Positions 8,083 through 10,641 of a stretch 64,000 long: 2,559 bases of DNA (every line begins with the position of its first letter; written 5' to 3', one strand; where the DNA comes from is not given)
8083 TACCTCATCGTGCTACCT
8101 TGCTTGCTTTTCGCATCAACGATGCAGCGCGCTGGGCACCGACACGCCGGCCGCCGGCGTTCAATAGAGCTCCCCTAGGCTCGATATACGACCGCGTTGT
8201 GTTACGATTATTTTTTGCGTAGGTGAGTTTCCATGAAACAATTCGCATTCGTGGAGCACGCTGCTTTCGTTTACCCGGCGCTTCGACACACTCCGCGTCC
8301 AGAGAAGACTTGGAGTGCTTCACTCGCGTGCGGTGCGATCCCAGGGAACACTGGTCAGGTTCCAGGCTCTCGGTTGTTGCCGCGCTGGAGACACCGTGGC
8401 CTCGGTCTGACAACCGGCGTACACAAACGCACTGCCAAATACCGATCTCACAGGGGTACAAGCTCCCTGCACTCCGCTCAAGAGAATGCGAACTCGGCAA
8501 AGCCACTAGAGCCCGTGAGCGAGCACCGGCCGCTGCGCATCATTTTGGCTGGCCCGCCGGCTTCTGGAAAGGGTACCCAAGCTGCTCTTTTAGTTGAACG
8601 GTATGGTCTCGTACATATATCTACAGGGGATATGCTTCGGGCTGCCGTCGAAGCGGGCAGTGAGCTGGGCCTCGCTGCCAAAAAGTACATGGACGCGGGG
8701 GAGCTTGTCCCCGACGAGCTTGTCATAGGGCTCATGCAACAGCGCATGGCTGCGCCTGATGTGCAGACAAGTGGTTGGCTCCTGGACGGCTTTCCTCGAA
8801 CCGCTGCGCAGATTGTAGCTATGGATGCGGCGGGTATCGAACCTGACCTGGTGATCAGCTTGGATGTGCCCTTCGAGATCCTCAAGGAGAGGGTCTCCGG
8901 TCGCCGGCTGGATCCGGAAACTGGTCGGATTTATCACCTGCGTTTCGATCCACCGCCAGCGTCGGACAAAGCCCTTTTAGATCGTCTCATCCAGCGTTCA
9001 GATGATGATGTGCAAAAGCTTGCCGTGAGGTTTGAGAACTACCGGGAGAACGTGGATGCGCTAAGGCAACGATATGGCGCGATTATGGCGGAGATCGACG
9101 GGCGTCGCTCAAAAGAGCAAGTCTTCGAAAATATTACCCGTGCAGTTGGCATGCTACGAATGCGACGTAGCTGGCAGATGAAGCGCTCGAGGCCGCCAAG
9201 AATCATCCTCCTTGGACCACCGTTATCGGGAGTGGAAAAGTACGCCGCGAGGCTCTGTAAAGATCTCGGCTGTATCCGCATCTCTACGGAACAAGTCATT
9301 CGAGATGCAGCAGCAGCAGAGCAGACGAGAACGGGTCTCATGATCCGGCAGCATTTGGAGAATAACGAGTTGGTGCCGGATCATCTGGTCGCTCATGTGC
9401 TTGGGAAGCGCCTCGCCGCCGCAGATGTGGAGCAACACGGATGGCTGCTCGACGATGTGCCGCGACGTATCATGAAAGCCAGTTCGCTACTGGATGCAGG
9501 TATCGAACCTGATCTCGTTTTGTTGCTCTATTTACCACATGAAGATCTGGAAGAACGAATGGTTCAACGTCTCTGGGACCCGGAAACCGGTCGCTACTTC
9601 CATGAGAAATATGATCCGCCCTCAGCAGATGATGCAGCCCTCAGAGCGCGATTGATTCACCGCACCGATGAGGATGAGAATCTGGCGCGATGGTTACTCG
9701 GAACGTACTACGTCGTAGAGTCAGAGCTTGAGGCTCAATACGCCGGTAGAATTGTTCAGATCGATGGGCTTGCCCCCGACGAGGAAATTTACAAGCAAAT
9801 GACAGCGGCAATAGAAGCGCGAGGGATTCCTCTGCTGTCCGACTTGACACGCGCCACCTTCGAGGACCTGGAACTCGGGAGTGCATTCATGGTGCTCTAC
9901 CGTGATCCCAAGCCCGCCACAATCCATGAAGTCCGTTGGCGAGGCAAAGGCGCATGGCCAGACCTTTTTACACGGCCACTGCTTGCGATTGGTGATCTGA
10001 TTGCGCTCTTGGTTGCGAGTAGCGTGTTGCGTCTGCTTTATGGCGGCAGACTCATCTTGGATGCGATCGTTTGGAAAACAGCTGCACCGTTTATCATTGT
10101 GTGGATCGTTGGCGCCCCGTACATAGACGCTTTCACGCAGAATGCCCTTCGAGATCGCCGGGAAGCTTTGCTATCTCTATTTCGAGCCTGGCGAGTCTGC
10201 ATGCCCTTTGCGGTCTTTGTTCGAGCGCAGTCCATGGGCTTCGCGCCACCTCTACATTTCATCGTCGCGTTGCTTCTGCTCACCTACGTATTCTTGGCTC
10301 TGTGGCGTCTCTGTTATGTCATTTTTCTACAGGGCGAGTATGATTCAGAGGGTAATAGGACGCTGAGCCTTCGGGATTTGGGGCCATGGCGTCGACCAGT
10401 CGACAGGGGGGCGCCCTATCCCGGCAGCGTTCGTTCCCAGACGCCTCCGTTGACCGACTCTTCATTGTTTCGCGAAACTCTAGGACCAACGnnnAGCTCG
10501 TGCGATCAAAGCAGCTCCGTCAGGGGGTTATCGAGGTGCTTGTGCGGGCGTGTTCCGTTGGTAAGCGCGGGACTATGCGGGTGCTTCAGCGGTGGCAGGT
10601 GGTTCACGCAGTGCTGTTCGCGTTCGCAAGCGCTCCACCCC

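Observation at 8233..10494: Tandem adenylate kinase with a catalytically degenerate second domain and a C-terminal multi-TM anchor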

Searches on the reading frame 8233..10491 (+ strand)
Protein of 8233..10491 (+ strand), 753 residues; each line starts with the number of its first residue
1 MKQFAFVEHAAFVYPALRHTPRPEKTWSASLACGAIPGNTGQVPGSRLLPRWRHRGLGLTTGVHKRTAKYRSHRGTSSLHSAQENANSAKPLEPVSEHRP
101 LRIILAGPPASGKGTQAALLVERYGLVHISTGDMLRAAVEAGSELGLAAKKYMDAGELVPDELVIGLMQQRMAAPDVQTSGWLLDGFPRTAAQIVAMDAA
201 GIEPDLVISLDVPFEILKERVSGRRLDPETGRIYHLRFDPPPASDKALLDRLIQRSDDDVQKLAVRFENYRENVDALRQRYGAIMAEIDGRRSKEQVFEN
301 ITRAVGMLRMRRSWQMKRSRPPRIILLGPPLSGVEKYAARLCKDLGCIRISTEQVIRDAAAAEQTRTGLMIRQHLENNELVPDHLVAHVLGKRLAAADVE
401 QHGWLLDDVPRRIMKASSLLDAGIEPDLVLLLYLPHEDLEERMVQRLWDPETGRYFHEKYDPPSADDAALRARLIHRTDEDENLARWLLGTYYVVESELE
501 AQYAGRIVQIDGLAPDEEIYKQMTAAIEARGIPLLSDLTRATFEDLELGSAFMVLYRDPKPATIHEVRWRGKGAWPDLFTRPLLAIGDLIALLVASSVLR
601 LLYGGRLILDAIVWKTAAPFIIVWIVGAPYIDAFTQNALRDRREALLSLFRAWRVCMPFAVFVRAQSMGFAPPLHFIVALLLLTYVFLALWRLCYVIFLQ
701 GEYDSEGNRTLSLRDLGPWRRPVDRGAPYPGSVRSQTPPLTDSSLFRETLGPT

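Call 3: search_protein_families(library=pfam, proteins=[window:8233-10491:+], max_evalue=0.1)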
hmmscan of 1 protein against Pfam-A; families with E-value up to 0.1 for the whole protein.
window:8233-10491:+ (753 aa): 10 families
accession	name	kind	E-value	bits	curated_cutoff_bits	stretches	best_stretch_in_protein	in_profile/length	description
PF00406.28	ADK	-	1.2e-64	217.5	26.8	2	105-281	1-146/151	Adenylate kinase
PF13207.12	AAA_17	-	3.5e-33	115.2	27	2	107-223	2-122/136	AAA domain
PF11255.13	DUF3054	-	1e-09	39.2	25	1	585-694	1-109/110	Protein of unknown function (DUF3054)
PF13671.12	AAA_33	-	2.7e-08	34.7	27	1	103-162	2-58/143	AAA domain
PF13238.12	AAA_18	-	7.9e-07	30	29.4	1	103-225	1-112/128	AAA domain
PF17213.9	Hydin_ADK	-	9.3e-05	23.1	27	0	324-373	2-51/196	Hydin Adenylate kinase-like domain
PF02223.23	Thymidylate_kin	-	0.00094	19.3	27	0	192-226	107-140/185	Thymidylate kinase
PF05191.20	ADK_lid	-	0.0025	18.1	26.6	0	224-256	1-35/36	Adenylate kinase, active site lid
PF02224.24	Cytidylate_kin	-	0.033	14.3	26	1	104-138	2-36/211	Cytidylate kinase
PF06414.18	Zeta_toxin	-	0.073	12.9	22.3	0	95-131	11-51/199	Zeta toxin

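Call 4: search_solved_structures(query=window:8233-10491:+, show_alignments=2, max_evalue=0.001)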
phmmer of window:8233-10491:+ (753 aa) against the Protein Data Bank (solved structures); distinct sequences matched with E-value up to 0.001: 96 (the best 60 are shown).
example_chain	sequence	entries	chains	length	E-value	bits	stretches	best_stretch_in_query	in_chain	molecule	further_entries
9fqr_G8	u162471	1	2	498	1.2e-62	215.4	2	102-303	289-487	Adenylate kinase 8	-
1zak_A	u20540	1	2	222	2.1e-61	211.3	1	100-312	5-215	ADENYLATE KINASE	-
5g3y_A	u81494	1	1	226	2.9e-51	177.8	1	102-307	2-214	ADENYLATE KINSE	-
3gmt_A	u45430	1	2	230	1.4e-50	175.5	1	97-282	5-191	Adenylate kinase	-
8bqf_A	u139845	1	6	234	6.9e-49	169.9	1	92-277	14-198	Adenylate kinase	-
4x8h_A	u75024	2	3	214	2.4e-48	168.1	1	101-282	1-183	Adenylate kinase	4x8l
9r6u_A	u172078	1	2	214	5.4e-48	166.9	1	101-277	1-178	Adenylate kinase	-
1e4v_A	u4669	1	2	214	7.3e-48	166.5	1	101-277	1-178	Adenylate kinase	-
1ake_A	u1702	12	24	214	7.3e-48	166.5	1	101-277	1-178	ADENYLATE KINASE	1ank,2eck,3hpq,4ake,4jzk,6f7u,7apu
3hpr_A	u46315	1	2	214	8.9e-48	166.2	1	101-277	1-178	Adenylate kinase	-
6s36_A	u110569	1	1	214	1.9e-47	165.2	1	101-277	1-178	Adenylate kinase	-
4x8m_A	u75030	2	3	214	2.5e-47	164.8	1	101-272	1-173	Adenylate kinase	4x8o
6hap_A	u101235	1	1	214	2.7e-47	164.6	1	101-277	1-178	Adenylate kinase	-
3x2s_A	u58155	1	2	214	4.3e-47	164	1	101-277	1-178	Adenylate kinase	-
9r71_A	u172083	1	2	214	5e-47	163.8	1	101-277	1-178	Adenylate kinase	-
1ak2_A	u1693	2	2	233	6.4e-42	146.9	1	92-304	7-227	ADENYLATE KINASE ISOENZYME-2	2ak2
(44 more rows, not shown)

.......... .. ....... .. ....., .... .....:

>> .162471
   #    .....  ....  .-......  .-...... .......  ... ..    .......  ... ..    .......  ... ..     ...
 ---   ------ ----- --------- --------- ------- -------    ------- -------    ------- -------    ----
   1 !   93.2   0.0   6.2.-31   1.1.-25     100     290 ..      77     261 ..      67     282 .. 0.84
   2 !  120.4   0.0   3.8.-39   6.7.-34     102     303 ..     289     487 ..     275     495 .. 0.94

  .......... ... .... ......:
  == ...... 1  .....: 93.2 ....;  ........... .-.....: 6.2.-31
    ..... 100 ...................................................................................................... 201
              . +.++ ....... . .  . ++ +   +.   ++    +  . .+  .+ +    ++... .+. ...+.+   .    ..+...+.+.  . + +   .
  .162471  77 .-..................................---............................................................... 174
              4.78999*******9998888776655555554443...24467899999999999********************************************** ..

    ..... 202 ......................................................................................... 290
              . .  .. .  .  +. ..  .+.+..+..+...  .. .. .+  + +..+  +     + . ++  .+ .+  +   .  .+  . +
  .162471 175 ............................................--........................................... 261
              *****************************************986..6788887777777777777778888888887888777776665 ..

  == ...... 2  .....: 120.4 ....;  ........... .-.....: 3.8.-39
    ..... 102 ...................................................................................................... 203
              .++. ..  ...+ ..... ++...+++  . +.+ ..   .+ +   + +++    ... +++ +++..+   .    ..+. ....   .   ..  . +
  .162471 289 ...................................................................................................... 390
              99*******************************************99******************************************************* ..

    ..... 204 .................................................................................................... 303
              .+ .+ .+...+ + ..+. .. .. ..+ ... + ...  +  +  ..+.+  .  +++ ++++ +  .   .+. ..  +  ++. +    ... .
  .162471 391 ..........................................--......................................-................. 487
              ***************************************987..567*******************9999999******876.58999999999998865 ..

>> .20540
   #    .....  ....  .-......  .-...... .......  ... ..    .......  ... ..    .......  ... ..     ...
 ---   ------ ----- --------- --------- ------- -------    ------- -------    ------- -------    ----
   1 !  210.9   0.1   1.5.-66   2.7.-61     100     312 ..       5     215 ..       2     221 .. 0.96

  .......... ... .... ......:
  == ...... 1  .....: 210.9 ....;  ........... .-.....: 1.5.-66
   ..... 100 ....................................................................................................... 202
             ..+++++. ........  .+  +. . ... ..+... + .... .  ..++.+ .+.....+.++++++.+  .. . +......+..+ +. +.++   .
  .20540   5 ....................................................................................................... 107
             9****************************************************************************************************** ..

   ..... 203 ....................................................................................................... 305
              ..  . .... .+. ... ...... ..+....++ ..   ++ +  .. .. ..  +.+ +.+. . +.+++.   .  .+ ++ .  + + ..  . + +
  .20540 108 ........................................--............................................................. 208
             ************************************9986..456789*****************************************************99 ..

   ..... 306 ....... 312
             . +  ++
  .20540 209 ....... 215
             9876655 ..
